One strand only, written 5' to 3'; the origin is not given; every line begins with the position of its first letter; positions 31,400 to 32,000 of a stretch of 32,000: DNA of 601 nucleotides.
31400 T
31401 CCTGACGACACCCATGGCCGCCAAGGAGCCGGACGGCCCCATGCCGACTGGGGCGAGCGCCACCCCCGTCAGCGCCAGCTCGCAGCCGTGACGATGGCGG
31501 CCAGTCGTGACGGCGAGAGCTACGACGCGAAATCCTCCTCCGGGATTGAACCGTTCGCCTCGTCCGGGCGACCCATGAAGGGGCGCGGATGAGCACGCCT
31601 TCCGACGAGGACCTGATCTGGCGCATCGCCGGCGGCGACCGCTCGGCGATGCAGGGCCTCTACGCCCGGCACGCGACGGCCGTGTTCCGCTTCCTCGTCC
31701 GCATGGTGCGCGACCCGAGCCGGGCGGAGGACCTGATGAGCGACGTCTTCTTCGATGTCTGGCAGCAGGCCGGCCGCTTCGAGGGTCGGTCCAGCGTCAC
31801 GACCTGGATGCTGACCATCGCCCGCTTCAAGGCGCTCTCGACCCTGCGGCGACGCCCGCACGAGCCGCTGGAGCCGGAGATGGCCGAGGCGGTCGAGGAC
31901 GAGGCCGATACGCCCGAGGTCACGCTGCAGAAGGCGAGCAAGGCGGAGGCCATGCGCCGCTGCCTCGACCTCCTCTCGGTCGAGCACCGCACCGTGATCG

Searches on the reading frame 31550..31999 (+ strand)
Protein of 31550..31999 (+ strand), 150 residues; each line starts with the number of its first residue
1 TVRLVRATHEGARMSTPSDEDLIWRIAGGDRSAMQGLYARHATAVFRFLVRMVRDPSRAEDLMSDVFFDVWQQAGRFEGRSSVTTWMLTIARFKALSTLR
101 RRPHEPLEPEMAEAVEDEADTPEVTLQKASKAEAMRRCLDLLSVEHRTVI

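Call 9: search_protein_families(library=pfam, max_evalue=0.01, proteins=[window:31550-31999:+])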
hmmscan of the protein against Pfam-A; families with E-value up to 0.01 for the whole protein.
window:31550-31999:+ (150 aa): 1 family
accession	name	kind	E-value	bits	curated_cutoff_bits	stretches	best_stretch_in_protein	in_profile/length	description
PF04542.20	Sigma70_r2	-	3.1e-16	59.3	24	1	37-102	1-68/71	Sigma-70 region 2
